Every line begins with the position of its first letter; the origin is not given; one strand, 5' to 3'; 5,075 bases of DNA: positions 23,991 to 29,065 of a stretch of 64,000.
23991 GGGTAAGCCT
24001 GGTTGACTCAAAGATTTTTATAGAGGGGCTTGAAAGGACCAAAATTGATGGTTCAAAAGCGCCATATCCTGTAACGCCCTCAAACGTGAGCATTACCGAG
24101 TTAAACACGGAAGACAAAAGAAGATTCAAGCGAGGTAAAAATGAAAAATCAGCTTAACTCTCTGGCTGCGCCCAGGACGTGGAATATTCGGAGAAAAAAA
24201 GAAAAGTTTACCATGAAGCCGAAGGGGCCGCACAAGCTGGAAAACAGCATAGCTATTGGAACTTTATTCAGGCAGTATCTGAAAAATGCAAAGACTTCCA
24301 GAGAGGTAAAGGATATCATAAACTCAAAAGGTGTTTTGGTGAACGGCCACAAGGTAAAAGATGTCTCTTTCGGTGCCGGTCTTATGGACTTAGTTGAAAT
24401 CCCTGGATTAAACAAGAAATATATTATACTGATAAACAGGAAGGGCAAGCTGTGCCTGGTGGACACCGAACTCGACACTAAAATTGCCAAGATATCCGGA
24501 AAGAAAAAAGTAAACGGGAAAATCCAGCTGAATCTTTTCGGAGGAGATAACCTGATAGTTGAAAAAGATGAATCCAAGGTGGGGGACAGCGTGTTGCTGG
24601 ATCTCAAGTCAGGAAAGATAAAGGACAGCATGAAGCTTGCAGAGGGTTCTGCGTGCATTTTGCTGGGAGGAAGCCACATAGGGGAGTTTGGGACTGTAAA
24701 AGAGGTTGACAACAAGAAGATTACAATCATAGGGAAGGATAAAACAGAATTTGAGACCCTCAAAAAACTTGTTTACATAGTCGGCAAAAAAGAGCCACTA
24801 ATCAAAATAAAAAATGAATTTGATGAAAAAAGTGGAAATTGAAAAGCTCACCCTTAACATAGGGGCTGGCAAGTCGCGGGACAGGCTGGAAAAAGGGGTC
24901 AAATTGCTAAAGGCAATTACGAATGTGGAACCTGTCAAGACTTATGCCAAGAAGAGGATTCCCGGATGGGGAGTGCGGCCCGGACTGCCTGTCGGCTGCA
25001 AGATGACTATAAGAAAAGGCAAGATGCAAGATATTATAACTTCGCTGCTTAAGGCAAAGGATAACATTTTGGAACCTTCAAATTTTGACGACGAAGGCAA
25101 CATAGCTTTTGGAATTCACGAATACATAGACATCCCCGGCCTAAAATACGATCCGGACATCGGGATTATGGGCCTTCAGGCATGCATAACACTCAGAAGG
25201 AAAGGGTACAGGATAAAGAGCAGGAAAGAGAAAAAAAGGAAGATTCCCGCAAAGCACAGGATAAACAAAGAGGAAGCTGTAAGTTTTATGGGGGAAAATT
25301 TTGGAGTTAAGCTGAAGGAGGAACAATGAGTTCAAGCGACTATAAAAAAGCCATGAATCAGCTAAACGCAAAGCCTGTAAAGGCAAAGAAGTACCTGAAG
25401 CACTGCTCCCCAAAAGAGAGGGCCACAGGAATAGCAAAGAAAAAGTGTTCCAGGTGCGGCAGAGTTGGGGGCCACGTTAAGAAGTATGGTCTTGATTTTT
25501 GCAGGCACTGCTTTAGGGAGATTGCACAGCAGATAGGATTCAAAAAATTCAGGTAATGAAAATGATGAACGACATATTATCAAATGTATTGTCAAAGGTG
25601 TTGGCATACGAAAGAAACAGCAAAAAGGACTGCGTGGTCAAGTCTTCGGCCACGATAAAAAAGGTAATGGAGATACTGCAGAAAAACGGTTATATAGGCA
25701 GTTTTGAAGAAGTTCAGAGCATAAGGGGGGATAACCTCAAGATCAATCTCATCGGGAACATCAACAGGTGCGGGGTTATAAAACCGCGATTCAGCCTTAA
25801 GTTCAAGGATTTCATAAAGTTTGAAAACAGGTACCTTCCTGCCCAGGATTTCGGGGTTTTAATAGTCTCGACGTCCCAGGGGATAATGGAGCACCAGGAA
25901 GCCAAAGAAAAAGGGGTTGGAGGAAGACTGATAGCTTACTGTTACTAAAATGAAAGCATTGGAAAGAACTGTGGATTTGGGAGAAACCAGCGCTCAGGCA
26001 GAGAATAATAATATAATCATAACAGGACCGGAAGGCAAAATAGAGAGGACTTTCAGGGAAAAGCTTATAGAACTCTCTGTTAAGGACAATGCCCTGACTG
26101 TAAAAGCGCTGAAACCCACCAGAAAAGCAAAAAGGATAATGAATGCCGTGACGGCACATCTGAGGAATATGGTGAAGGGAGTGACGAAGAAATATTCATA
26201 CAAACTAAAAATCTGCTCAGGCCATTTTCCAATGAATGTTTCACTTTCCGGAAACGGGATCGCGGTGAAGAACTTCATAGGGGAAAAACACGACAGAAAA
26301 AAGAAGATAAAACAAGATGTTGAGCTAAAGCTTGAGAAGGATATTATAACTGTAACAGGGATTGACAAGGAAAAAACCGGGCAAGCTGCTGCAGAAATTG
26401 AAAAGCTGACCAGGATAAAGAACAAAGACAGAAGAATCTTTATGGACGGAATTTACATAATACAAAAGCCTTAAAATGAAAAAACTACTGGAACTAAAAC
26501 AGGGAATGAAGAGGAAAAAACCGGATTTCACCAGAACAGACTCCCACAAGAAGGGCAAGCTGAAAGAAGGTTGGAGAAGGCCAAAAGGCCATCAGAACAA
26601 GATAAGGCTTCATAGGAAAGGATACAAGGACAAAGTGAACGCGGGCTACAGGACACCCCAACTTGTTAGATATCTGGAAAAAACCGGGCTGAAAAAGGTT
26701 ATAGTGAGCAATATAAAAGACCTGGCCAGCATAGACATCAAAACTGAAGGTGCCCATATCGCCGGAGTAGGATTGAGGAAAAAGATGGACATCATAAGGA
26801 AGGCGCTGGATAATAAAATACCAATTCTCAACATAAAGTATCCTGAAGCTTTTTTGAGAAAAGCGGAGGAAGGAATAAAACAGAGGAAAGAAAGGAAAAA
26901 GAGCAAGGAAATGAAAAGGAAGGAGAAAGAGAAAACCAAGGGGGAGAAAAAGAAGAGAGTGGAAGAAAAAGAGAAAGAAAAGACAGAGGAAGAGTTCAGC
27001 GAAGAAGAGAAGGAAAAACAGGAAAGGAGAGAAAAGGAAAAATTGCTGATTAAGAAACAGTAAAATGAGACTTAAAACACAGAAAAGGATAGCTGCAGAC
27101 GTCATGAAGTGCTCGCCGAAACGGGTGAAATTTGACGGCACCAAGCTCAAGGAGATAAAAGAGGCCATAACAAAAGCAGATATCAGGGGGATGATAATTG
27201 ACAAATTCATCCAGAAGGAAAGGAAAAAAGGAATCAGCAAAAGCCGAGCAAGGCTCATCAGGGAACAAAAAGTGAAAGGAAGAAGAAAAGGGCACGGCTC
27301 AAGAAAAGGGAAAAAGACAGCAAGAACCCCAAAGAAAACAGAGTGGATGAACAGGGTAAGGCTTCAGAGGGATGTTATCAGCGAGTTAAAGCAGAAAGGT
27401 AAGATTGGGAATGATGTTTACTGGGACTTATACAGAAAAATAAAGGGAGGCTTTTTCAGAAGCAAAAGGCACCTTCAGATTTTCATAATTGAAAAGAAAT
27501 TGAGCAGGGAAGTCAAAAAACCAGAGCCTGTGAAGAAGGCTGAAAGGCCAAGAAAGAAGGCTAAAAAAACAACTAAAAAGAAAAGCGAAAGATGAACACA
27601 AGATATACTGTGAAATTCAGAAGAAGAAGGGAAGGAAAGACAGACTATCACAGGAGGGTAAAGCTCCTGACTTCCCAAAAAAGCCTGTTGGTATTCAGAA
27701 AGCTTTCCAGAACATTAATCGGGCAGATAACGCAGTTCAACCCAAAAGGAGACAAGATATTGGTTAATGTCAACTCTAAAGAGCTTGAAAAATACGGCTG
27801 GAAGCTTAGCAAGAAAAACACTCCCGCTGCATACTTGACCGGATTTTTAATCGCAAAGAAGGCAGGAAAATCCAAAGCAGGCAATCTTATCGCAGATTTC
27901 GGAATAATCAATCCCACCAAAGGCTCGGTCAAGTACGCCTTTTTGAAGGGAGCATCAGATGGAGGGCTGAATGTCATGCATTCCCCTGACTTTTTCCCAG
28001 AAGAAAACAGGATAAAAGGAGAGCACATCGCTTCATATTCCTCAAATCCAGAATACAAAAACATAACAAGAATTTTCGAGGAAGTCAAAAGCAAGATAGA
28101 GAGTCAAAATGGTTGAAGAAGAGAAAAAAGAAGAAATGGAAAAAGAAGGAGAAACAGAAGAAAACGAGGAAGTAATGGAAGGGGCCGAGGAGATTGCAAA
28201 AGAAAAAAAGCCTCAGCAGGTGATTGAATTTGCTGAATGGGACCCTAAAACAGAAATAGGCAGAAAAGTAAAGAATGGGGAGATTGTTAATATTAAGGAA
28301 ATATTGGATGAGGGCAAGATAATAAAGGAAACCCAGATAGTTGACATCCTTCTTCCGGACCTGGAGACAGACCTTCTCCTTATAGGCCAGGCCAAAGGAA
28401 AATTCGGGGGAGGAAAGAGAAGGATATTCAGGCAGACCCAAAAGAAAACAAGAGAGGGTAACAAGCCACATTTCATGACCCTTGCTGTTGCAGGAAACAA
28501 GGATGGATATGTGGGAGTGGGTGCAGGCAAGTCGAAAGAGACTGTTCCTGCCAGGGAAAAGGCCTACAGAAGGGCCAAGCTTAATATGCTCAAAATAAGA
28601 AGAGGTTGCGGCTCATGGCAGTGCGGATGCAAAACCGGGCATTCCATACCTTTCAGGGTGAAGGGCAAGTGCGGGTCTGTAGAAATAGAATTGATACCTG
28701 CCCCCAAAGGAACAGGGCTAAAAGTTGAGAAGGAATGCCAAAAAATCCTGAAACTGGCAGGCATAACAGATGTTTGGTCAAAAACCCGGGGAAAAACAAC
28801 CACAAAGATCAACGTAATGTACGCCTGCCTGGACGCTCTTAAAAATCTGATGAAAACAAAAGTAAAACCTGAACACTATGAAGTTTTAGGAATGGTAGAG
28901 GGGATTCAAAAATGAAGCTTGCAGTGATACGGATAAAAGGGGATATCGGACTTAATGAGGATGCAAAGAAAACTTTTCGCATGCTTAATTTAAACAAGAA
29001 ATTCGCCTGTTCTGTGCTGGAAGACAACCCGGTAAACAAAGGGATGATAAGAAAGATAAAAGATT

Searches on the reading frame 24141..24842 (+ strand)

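Call 42: search_protein_families(library=pfam, proteins=[window:24141-24842:+], max_evalue=0.00001)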
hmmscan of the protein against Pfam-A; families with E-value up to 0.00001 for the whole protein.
window:24141-24842:+ (233 aa): 3 families
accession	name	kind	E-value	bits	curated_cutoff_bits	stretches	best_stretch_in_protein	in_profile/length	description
PF00900.26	Ribosomal_S4e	-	3.8e-13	49.4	25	1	91-160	2-75/75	Ribosomal family S4e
PF08071.17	RS4NT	-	1.4e-08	35.1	27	1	2-34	4-37/37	RS4NT (NUC023) domain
PF01479.30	S4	-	2.5e-06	27.5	22.8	1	47-84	10-47/48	S4 domain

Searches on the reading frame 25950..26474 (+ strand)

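Call 42: search_protein_families(library=pfam, proteins=[window:25950-26474:+], max_evalue=0.00001)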
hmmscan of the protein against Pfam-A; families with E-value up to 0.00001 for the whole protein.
window:25950-26474:+ (174 aa): 1 family
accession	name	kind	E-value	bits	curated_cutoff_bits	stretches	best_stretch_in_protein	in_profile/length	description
PF00347.28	Ribosomal_L6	-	2.5e-26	92.7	27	2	93-167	1-80/80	Ribosomal protein L6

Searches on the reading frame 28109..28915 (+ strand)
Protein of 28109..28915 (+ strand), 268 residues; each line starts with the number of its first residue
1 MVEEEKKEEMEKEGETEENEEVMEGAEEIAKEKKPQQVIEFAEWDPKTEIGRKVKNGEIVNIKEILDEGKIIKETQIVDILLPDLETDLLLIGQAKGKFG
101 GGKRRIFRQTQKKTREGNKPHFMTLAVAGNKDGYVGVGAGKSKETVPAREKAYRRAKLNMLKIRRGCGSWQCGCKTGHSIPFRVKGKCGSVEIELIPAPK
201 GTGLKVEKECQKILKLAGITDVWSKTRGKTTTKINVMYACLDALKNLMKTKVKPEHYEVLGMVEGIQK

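Call 42: search_protein_families(library=pfam, proteins=[window:28109-28915:+], max_evalue=0.00001)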
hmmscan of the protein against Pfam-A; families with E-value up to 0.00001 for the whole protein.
window:28109-28915:+ (268 aa): 2 families
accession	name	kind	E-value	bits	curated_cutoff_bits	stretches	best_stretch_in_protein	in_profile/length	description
PF03719.21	Ribosomal_S5_C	-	2.3e-21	75.5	21.5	1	186-249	1-63/71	Ribosomal protein S5, C-terminal domain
PF00333.26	Ribosomal_S5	-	1.2e-16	60.9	27.1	1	108-164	9-65/65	Ribosomal protein S5, N-terminal domain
